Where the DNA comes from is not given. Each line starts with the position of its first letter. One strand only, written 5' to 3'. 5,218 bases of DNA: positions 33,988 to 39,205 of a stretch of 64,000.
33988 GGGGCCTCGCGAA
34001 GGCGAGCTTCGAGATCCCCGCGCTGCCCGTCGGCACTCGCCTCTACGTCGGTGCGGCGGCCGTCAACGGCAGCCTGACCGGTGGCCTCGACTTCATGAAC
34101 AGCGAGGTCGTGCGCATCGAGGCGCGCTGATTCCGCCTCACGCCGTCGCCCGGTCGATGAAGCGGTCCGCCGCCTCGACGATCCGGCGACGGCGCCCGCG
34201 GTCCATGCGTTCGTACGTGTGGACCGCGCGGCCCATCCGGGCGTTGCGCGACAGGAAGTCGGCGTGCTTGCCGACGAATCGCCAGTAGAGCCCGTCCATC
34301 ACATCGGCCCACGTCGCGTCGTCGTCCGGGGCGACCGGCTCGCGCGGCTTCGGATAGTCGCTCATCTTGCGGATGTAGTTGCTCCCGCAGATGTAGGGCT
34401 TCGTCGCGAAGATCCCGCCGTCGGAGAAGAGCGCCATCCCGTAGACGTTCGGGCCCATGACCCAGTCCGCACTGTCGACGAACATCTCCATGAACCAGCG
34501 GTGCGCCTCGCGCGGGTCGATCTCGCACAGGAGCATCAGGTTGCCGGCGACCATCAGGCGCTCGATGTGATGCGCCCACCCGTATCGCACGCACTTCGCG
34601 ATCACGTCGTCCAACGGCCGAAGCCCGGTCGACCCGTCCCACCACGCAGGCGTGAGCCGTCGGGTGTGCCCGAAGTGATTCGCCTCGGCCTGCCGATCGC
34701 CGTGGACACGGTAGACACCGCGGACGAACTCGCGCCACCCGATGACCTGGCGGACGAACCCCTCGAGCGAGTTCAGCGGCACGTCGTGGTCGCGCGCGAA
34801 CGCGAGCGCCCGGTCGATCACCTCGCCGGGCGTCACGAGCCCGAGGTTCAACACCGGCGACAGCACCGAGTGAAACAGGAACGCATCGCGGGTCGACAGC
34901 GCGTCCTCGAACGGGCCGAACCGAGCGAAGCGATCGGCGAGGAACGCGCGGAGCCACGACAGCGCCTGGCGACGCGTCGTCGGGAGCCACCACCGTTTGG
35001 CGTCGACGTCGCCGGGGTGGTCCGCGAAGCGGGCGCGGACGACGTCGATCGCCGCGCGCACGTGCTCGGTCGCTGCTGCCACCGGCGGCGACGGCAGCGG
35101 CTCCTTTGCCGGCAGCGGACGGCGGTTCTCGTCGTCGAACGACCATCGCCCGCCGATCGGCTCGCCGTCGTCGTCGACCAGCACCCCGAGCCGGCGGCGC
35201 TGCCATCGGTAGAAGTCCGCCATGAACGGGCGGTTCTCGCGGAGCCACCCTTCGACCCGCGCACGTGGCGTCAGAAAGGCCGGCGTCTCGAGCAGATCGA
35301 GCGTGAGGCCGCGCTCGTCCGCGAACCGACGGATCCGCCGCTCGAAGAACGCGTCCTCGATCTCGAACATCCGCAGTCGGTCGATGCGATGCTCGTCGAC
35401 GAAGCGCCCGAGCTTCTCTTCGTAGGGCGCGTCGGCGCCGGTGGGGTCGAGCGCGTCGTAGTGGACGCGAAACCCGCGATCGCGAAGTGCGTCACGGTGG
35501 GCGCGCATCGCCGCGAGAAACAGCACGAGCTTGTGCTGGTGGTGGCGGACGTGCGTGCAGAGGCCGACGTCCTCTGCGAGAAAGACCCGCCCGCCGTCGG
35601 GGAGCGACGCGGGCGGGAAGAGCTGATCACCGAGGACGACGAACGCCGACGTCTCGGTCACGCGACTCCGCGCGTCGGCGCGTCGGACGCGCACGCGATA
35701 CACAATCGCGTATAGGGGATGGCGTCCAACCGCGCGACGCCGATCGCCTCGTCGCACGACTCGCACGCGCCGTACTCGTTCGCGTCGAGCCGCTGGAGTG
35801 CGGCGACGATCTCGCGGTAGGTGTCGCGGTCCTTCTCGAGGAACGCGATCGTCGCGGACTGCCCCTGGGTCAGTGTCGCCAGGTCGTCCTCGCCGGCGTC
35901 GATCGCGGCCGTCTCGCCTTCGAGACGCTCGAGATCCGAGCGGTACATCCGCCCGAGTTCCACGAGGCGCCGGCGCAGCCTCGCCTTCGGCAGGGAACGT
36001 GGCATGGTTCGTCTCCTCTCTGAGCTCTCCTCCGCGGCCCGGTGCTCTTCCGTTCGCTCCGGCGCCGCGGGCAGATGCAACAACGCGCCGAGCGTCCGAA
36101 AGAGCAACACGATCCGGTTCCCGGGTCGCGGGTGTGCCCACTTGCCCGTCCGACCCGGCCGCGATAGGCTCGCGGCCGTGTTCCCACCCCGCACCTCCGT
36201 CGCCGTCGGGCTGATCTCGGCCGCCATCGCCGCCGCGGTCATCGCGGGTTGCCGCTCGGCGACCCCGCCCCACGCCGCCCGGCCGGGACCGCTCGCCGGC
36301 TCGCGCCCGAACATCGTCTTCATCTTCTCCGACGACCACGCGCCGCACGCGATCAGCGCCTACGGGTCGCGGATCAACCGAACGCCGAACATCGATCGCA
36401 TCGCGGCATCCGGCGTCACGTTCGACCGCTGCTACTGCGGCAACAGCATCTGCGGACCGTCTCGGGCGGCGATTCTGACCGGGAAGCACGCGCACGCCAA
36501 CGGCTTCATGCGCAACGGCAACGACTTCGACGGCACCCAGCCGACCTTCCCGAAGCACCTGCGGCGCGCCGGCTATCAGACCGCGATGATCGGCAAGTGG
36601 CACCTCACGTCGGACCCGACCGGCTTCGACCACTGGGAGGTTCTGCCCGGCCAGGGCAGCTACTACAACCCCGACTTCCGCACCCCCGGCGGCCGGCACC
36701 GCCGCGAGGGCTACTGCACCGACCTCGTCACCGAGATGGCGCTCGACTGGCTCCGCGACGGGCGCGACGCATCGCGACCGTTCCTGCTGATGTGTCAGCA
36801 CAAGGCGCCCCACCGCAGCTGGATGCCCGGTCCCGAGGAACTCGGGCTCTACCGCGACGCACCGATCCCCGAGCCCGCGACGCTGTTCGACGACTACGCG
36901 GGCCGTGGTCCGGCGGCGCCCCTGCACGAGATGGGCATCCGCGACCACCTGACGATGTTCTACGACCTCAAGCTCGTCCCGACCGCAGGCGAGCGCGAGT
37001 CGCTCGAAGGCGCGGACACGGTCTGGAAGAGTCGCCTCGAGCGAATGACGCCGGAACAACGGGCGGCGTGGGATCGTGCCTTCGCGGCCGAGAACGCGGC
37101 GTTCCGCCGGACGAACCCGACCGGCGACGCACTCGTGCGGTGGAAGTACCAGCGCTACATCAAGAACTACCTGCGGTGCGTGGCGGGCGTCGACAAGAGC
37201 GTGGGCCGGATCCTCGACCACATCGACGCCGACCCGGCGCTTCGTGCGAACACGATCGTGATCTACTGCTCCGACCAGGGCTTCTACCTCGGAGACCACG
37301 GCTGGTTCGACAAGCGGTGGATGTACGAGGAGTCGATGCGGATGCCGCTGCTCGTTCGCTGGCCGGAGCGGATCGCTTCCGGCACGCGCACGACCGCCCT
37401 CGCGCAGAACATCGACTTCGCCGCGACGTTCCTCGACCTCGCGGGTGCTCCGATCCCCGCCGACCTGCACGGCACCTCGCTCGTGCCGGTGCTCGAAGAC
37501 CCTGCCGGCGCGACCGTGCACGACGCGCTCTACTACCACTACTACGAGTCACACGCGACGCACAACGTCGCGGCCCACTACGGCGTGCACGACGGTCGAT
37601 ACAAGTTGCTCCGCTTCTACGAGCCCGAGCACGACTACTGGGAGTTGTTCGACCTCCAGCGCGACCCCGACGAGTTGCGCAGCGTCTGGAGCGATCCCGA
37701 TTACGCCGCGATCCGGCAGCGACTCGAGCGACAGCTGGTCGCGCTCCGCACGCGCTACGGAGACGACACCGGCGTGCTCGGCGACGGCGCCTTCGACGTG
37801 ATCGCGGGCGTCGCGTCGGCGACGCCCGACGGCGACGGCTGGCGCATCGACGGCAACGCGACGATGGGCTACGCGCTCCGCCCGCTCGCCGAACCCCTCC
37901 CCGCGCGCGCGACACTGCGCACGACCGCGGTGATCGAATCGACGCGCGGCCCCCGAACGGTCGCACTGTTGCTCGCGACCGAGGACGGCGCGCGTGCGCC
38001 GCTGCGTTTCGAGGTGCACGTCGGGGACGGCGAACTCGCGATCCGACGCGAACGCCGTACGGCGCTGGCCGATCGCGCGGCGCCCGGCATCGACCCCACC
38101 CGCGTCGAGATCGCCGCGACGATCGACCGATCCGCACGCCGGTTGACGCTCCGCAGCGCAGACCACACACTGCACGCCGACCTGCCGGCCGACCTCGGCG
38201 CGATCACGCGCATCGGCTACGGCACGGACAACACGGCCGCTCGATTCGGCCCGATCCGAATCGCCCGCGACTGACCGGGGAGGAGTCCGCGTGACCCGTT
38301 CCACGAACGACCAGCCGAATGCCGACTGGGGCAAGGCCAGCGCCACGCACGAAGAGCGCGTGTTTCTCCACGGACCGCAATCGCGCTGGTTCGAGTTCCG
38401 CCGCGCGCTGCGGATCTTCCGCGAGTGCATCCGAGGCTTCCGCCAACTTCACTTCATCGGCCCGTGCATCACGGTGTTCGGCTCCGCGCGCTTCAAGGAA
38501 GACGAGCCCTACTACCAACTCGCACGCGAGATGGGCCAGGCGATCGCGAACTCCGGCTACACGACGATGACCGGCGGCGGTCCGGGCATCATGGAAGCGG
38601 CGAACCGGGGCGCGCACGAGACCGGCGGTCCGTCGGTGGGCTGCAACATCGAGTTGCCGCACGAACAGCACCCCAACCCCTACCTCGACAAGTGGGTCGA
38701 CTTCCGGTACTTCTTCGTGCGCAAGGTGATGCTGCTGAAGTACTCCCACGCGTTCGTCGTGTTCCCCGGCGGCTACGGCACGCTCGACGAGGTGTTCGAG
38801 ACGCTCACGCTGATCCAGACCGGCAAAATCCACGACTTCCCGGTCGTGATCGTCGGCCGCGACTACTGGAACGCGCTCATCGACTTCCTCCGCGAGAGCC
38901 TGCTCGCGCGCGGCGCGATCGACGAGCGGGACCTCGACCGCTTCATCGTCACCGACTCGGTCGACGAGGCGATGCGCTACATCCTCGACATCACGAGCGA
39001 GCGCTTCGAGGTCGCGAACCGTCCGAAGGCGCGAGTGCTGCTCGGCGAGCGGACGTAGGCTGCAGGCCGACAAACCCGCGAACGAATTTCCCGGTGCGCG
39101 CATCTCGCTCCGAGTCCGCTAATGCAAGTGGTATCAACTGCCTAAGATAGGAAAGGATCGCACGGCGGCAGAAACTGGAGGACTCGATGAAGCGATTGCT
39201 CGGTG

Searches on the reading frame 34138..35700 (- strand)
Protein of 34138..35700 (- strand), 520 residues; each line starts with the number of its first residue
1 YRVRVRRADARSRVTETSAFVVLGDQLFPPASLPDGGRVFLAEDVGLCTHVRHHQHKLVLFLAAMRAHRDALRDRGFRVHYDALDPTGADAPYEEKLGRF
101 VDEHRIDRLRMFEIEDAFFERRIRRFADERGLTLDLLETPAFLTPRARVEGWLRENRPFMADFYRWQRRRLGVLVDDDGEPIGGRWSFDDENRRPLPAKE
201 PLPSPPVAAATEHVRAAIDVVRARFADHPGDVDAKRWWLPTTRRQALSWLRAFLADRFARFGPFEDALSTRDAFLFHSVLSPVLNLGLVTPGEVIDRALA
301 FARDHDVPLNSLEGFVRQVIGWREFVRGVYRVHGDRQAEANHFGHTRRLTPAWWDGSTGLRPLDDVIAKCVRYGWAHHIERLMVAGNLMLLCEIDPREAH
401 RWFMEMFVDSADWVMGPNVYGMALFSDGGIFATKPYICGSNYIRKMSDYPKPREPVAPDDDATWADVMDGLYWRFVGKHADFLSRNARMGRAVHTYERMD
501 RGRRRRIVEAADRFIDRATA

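Call 45: search_protein_families(library=pfam, max_evalue=0.001, proteins=[window:34138-35700:-])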
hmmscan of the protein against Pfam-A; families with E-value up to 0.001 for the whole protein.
window:34138-35700:- (520 aa): 2 families
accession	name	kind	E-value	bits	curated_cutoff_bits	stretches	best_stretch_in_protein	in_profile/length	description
PF04244.19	DPRP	-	7.6e-63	212.7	22.1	1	21-237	2-224/224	Deoxyribodipyrimidine photo-lyase-related protein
PF03441.19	FAD_binding_7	-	3.1e-08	33.7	27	1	320-410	5-104/203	FAD binding domain of DNA photolyase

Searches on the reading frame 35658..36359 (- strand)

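Call 67: search_protein_families(library=pfam, max_evalue=0.001, proteins=[window:35658-36359:-])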
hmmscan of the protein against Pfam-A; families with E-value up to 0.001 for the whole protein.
window:35658-36359:- (233 aa): 2 families
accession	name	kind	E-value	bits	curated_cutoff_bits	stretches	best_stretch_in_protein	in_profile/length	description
PF01258.23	zf-dskA_traR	-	9.7e-11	41.9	24.9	1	195-226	2-33/36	Prokaryotic dksA/traR C4-type zinc finger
PF10136.14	SpecificRecomb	-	0.00057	18.8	24.6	1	32-61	376-405/639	Site-specific recombinase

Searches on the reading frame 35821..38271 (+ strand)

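Call 46: search_protein_families(library=pfam, max_evalue=0.001, proteins=[window:36249-38271:+])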
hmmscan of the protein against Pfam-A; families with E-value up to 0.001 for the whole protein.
window:36249-38271:+ (674 aa): 0 families

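Call 67: search_protein_families(library=pfam, max_evalue=0.001, proteins=[window:35821-38271:+])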
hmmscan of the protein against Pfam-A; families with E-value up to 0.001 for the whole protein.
window:35821-38271:+ (817 aa): 3 families
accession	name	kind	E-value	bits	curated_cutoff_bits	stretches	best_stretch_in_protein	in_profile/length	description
PF16347.10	SGSH_C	-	2.1e-58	197.3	29.3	1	491-644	1-153/154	N-sulphoglucosamine sulphohydrolase, C-terminal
PF00884.28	Sulfatase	-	2.3e-48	165.5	25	1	163-543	1-301/301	Sulfatase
PF01663.27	Phosphodiest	-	0.00013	22.1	23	0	184-240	16-73/342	Type I phosphodiesterase / nucleotide pyrophosphatase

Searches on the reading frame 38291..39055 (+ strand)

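Call 46: search_protein_families(library=pfam, max_evalue=0.001, proteins=[window:38291-39055:+])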
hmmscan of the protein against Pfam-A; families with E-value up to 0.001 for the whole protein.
window:38291-39055:+ (255 aa): 2 families
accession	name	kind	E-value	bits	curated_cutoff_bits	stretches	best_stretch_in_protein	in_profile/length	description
PF03641.19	Lysine_decarbox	-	5.4e-35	120.9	27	1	101-230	1-130/131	Possible lysine decarboxylase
PF18306.6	LDcluster4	-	1.9e-18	67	26.3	1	60-171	4-113/151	SLOG cluster4 family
